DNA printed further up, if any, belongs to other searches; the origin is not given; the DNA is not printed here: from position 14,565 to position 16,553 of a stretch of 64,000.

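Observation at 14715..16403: CoADR-rhodanese fusion (persulfide/polysulfide reductase-like) placed between the dsr operon and the haem/sirohaem operon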

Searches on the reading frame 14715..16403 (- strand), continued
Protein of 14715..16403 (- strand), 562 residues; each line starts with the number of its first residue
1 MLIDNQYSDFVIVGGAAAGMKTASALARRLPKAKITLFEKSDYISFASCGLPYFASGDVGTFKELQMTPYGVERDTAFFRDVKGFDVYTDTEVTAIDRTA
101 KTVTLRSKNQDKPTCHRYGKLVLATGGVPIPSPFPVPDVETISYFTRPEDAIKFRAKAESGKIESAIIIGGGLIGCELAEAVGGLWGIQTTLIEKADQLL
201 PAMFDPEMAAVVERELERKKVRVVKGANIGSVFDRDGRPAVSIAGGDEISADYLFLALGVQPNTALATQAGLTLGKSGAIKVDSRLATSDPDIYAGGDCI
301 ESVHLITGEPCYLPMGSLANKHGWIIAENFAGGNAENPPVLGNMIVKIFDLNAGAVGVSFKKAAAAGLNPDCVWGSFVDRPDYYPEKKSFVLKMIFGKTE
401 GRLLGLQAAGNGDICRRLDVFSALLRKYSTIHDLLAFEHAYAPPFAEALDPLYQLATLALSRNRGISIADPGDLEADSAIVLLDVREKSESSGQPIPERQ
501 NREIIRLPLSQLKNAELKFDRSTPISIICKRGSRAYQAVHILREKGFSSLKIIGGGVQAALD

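Call 53: fold_search(model_id=the predicted structure, library=pdb)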
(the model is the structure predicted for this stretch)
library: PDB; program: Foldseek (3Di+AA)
matches with E <= 10: 1855; with E <= 0.001: 917
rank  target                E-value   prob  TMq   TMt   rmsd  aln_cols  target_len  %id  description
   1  6pfz_A                1.9e-60  1.00  0.91  0.95   2.2       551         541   38  Structure of a NAD-Dependent Persulfide Reductase from A. fulgidus (released 2020-07-01)
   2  6pfz_B                9.8e-58  1.00  0.91  0.94   2.3       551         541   37  Structure of a NAD-Dependent Persulfide Reductase from A. fulgidus (released 2020-07-01)
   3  6pfz_C                4.4e-57  1.00  0.90  0.94   2.2       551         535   37  Structure of a NAD-Dependent Persulfide Reductase from A. fulgidus (released 2020-07-01)
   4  6pfz_D                8.9e-57  1.00  0.90  0.95   2.2       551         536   37  Structure of a NAD-Dependent Persulfide Reductase from A. fulgidus (released 2020-07-01)
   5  8a56_B                4.9e-55  1.00  0.86  0.90   3.0       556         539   33  Coenzyme A-persulfide reductase (CoAPR) from Enterococcus faecalis (released 2022-09-14)
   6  8a56_A                7.3e-55  1.00  0.86  0.90   3.1       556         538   33  Coenzyme A-persulfide reductase (CoAPR) from Enterococcus faecalis (released 2022-09-14)
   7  3nt6_A                6.8e-53  1.00  0.87  0.86   3.7       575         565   30  Structure of the Shewanella loihica PV-4 NADH-dependent persulfide reductase C43S/C531S Double Mutant (released 2010-12-08)
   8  3ict_A                8.1e-53  1.00  0.86  0.87   4.3       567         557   30  Crystal structure of reduced Bacillus anthracis CoADR-RHD (released 2009-11-17)
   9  3icr_B                2.3e-52  1.00  0.87  0.88   3.3       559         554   30  Crystal structure of oxidized Bacillus anthracis CoADR-RHD (released 2009-11-17)
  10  3ict_B                3.1e-52  1.00  0.87  0.88   3.2       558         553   30  Crystal structure of reduced Bacillus anthracis CoADR-RHD (released 2009-11-17)
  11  3nta_A                3.6e-52  1.00  0.87  0.87   3.5       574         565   30  Structure of the Shewanella loihica PV-4 NADH-dependent persulfide reductase (released 2010-12-08)
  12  3ntd_A                3.6e-52  1.00  0.87  0.87   3.6       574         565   30  Structure of the Shewanella loihica PV-4 NADH-dependent persulfide reductase C531S Mutant (released 2010-12-08)
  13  4ocg_A                8.7e-52  1.00  0.87  0.87   3.6       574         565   30  Structure of the Shewanella loihica PV-4 NADH-dependent persulfide reductase F161A Mutant (released 2014-08-20)
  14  3icr_A                1.4e-51  1.00  0.85  0.86   3.9       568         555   30  Crystal structure of oxidized Bacillus anthracis CoADR-RHD (released 2009-11-17)
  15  6ruz_A                5.3e-45  1.00  0.74  0.93   2.2       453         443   36  NADH-dependent Coenzyme A Disulfide Reductase (released 2019-09-25)
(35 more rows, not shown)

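Call 55: find_related_loci(query=A2, collection=metagenome_contigs, flank=10000)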
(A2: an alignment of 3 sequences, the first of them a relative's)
Query A2 (547 aa) in metagenome_contigs; peptide patterns used: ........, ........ (x = any residue, [..] = any of these).
600 stretches matched a pattern (row limit reached: there are more); 580 encode a relative of the query (tblastn E <= 1e-3); the best 80 are kept; 80 distinct loci.
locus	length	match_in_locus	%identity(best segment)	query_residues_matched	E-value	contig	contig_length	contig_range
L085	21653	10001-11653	49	1-547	0e+0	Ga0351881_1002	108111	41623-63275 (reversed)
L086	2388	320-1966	50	1-547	0e+0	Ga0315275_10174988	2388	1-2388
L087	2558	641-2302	49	1-547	0e+0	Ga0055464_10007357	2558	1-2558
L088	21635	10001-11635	48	1-547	1e-171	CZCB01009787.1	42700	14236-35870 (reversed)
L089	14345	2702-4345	48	1-547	1e-171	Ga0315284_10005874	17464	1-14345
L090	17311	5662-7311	48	1-547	3e-171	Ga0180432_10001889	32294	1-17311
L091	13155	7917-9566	48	1-547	3e-171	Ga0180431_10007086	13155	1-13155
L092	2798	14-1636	49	1-546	0e+0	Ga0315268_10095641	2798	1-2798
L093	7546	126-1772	49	1-547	4e-171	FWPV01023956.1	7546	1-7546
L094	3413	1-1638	49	9-547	4e-177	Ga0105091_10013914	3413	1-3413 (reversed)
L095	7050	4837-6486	46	1-547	2e-163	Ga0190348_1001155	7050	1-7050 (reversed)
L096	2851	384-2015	48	1-547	6e-173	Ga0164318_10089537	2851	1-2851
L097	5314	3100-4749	46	1-547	1e-165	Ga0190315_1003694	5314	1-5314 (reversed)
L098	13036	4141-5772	48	1-547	7e-163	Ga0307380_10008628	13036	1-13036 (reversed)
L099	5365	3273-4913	48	1-547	6e-165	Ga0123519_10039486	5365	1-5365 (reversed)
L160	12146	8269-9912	46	1-547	5e-149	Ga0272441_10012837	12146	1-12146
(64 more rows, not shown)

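Call 57: find_encoding_contigs(protein=P0001, flank=2000, max_places=2)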
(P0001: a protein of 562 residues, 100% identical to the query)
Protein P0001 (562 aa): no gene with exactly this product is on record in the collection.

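Call 58: list_cluster_members(proteins=[P0001, P0002])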
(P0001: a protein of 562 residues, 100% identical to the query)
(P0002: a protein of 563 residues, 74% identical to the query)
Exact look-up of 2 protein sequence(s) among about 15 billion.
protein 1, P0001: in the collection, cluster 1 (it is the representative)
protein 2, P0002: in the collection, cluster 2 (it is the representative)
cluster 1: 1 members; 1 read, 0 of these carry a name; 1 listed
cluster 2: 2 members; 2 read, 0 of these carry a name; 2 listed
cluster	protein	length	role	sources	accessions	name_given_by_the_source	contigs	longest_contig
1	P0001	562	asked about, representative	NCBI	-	-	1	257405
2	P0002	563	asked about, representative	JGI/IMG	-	-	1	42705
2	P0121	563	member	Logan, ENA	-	-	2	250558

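Call 62: search_protein_families(library=pfam, proteins=[L085:8483-9736:+, L085:11806-13314:+, L085:13436-16195:-, L160:5484-6824:+, L160:6833-7537:+, L160:7534-8202:+, L160:10023-11057:-, L034:18635-20002:+], max_evalue=0.0001)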
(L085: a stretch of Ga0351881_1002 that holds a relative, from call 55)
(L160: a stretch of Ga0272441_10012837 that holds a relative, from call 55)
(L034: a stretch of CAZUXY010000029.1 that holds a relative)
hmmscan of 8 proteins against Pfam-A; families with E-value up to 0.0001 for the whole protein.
L085:8483-9736:+ (417 aa): 4 families
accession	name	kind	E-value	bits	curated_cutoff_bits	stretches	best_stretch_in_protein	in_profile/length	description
PF13183.11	Fer4_8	-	4e-09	37.3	27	1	27-87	2-67/68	4Fe-4S dicluster domain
PF13534.11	Fer4_17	-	6.7e-07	30.2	22.2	1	29-87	1-59/61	4Fe-4S dicluster domain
PF13187.11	Fer4_9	-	8.1e-07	29.4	27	1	29-88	1-51/52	4Fe-4S dicluster domain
PF00037.32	Fer4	-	6.4e-05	23.1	21.1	0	73-88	7-22/24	4Fe-4S binding domain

L085:11806-13314:+ (502 aa): 4 families
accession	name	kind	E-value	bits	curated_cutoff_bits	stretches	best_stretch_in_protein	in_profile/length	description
PF02754.22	CCG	-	6.6e-13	49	20.6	1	389-476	1-84/85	Cysteine-rich domain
PF13183.11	Fer4_8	-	1.2e-07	32.6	27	1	106-187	6-68/68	4Fe-4S dicluster domain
PF13534.11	Fer4_17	-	3.4e-06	27.9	22.2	1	107-188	4-61/61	4Fe-4S dicluster domain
PF12838.12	Fer4_7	-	3.8e-05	24.5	27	1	107-187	4-52/52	4Fe-4S dicluster domain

L085:13436-16195:- (919 aa): 3 families
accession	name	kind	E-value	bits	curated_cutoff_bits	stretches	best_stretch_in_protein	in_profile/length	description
PF02896.24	PEP-utilizers_C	-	1.7e-77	261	22.8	1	550-908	4-291/293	PEP-utilising enzyme, PEP-binding domain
PF01326.24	PPDK_N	-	1.9e-55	188.9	27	2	34-306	2-219/328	Pyruvate phosphate dikinase, AMP/ATP-binding domain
PF00391.29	PEP-utilizers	-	1.9e-25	88.7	23.1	1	439-520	3-72/72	PEP-utilising enzyme, mobile domain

L160:5484-6824:+ (446 aa): 4 families
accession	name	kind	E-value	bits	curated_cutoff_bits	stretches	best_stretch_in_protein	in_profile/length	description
PF02754.22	CCG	-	4.2e-14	52.9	20.6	1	330-419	1-84/85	Cysteine-rich domain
PF13183.11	Fer4_8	-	1.3e-08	35.7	27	1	48-130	6-68/68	4Fe-4S dicluster domain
PF13534.11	Fer4_17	-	6.8e-06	27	22.2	1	49-131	4-61/61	4Fe-4S dicluster domain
PF12838.12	Fer4_7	-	2.6e-05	25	27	1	49-130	4-52/52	4Fe-4S dicluster domain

L160:6833-7537:+ (234 aa): 1 family
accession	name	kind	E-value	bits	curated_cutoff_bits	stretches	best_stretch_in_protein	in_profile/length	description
PF02665.19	Nitrate_red_gam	-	1.9e-07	31.4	22.9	0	56-168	28-145/217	Nitrate reductase gamma subunit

L160:7534-8202:+ (222 aa): 3 families
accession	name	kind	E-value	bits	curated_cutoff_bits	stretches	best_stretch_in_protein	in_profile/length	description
PF02085.21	Cytochrom_CIII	-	7.2e-14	52.4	22.9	2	130-217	18-101/101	Class III cytochrome C family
PF14522.11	Cytochrome_C7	-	3.1e-08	33.7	24.8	1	118-171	13-67/67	Cytochrome c7 and related cytochrome c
PF09699.15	Paired_CXXCH_1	-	1.8e-05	24.7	20.6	0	165-202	8-40/41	Doubled CXXCH motif (Paired_CXXCH_1)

L160:10023-11057:- (344 aa): 3 families
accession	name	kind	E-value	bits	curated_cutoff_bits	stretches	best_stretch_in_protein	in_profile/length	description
PF03060.21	NMO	-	3.3e-63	214.5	28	2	82-328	107-327/331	Nitronate monooxygenase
PF00478.31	IMPDH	-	1.8e-09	37.5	25.6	1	2-203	24-248/345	IMP dehydrogenase / GMP reductase domain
PF01070.24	FMN_dh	-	4e-09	36.4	24.9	1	114-195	223-306/350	FMN-dependent dehydrogenase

L034:18635-20002:+ (456 aa): 4 families
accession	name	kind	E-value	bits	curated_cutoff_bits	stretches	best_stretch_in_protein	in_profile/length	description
PF13183.11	Fer4_8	-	1.5e-10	41.9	27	1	37-125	2-68/68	4Fe-4S dicluster domain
PF02754.22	CCG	-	2.4e-08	34.4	20.6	1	328-428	1-85/85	Cysteine-rich domain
PF13237.11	Fer4_10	-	2.5e-06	27.8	25.5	0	110-127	8-27/53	4Fe-4S dicluster domain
PF13534.11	Fer4_17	-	4.2e-06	27.6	22.2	1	40-126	2-61/61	4Fe-4S dicluster domain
